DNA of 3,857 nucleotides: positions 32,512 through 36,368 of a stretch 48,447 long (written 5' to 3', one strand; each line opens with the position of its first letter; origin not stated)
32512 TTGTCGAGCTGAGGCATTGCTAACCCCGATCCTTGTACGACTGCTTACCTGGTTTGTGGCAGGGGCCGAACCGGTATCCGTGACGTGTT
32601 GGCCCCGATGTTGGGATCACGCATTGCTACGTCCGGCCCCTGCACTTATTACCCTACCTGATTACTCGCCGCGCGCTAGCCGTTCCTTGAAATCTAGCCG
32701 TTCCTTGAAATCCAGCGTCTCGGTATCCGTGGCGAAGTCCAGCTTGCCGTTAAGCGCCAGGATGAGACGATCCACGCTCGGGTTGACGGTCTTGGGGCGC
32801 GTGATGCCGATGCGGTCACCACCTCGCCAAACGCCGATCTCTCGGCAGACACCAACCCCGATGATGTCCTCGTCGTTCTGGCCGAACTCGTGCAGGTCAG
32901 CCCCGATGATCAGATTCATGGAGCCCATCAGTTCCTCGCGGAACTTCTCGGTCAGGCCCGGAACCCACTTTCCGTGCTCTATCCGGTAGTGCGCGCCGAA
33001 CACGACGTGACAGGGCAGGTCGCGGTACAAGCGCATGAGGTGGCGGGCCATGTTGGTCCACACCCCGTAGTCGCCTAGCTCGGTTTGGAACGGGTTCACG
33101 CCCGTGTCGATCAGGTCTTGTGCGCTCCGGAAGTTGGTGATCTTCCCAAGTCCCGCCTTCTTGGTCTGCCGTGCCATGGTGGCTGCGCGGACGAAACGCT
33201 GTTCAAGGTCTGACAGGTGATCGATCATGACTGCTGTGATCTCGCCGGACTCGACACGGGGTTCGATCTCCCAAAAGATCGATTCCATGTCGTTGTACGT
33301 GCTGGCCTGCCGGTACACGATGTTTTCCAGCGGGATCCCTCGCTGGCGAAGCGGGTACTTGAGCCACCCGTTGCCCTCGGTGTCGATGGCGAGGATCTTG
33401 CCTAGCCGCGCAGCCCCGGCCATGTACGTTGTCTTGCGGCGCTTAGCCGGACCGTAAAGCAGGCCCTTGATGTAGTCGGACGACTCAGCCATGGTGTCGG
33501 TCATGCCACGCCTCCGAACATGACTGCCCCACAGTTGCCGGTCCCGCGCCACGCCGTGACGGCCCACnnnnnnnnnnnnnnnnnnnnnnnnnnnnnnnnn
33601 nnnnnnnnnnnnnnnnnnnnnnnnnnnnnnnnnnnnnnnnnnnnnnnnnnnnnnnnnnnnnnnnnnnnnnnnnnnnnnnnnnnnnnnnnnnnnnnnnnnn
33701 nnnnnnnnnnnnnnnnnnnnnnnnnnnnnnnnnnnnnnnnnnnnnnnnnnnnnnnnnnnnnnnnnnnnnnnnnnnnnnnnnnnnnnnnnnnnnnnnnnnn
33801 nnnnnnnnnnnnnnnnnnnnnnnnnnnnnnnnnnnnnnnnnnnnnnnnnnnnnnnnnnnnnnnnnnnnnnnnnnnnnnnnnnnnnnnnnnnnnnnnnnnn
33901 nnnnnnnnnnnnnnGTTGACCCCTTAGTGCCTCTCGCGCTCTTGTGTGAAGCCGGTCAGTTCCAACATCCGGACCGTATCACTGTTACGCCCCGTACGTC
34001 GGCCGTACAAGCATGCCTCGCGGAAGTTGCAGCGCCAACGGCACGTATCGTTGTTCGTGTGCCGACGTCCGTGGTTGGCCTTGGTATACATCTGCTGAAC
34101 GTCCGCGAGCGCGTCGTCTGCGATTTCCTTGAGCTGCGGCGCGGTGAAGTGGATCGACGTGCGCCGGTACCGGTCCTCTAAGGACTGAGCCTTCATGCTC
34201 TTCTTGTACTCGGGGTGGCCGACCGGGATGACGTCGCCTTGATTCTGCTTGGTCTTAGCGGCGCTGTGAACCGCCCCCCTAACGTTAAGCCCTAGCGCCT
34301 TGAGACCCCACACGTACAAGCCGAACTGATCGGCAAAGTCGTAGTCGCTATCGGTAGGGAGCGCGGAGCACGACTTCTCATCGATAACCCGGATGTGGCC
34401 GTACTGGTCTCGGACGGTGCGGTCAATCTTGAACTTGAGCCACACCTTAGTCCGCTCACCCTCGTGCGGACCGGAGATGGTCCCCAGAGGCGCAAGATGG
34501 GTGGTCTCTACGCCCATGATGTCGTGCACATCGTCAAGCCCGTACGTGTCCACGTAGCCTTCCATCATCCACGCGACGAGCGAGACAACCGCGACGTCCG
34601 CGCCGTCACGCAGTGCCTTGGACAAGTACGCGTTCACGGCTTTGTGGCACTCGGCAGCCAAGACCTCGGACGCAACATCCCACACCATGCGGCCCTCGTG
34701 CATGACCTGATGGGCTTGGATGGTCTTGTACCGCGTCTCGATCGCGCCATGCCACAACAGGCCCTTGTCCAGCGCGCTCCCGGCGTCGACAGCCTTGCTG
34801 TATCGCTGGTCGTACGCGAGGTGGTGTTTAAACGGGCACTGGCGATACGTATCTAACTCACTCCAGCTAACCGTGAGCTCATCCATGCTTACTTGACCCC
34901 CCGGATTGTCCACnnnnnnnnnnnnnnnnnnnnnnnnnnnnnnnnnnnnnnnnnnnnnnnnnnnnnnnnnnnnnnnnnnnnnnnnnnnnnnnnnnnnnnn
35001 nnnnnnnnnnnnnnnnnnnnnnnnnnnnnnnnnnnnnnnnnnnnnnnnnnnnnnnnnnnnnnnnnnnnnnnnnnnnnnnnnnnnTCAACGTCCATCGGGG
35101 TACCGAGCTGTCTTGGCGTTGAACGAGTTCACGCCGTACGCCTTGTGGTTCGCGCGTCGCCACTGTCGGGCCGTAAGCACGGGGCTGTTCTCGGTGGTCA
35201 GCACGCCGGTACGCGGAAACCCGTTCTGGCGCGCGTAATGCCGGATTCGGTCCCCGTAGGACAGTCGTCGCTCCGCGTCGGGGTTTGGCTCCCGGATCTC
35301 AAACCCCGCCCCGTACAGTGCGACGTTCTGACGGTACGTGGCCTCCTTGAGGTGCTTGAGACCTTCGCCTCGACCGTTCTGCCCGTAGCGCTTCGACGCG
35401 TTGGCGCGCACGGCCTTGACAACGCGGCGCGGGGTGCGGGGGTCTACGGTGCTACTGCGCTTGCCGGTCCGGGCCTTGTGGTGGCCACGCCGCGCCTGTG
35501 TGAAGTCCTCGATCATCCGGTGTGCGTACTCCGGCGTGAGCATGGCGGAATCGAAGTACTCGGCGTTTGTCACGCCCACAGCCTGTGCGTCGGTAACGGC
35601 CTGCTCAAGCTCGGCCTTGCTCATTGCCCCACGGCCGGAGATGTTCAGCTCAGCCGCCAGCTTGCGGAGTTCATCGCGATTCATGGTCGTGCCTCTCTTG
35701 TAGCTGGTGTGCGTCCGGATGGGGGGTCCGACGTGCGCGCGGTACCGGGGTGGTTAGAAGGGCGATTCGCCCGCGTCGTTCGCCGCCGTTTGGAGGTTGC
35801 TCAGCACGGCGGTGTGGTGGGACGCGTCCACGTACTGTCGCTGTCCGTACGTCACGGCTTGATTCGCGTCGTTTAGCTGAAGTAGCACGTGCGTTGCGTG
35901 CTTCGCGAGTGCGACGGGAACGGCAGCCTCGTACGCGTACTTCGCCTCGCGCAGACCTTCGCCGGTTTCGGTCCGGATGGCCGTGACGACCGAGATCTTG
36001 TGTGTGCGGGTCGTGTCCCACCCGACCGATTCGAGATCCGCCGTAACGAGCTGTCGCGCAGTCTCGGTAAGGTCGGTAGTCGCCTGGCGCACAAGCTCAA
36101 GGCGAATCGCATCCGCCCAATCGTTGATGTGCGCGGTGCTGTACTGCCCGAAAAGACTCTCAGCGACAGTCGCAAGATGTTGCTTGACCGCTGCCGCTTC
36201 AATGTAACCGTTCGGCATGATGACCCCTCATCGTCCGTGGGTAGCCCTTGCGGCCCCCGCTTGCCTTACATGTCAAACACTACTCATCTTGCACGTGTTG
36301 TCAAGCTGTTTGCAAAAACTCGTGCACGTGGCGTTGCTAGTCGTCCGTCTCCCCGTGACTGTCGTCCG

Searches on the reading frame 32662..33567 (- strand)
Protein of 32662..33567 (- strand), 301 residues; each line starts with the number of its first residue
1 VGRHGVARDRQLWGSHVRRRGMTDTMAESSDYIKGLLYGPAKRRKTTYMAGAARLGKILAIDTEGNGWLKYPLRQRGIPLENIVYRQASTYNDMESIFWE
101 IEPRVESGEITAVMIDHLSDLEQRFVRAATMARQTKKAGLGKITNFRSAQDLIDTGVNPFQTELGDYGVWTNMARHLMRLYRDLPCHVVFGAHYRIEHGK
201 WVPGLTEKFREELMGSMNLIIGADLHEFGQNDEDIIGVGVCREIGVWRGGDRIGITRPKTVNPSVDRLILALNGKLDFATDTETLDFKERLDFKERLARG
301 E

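Call 102: search_protein_families(library=pfam, proteins=[window:32662-33567:-], max_evalue=0.001)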
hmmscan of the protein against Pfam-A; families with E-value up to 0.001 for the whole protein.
window:32662-33567:- (301 aa): 1 family
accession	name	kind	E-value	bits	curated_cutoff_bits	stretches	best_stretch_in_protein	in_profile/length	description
PF13479.12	AAA_24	-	0.00017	21.9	27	1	33-267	3-194/195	AAA domain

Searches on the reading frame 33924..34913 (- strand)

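Call 102: search_protein_families(library=pfam, proteins=[window:33924-34913:-], max_evalue=0.001)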
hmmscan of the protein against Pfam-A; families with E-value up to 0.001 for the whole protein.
window:33924-34913:- (329 aa): 1 family
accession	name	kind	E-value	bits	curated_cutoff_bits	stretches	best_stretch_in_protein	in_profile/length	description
PF12705.13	PDDEXK_1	-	1.3e-18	68.3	22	1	15-301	2-246/247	PD-(D/E)XK nuclease superfamily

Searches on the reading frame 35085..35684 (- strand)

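Call 102: search_protein_families(library=pfam, proteins=[window:35085-35684:-], max_evalue=0.001)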
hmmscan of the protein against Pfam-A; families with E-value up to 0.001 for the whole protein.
window:35085-35684:- (199 aa): 1 family
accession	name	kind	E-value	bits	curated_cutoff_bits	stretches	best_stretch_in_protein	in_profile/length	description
PF07498.18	Rho_N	-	0.00072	19.9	24.9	0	4-35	8-39/43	Rho termination factor, N-terminal domain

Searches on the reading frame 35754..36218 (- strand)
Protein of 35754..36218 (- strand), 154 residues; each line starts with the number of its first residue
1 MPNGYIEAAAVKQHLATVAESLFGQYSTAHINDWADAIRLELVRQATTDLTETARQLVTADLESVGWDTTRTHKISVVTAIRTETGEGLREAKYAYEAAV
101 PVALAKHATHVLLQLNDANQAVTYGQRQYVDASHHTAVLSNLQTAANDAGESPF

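Call 8: search_protein_families(library=pfam, proteins=[window:35754-36218:-], max_evalue=0.01)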
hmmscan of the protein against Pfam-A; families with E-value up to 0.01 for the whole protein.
window:35754-36218:- (154 aa): 1 family
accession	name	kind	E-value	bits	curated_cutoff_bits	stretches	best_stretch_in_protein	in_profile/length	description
PF00542.24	Ribosomal_L12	-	0.0019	18.9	25.9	1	71-103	9-40/67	Ribosomal protein L7/L12 C-terminal domain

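Call 28: search_protein_families(library=phrogs, proteins=[window:35754-36218:-], max_evalue=0.01)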
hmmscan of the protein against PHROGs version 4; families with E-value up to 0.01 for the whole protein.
window:35754-36218:- (154 aa): 0 families
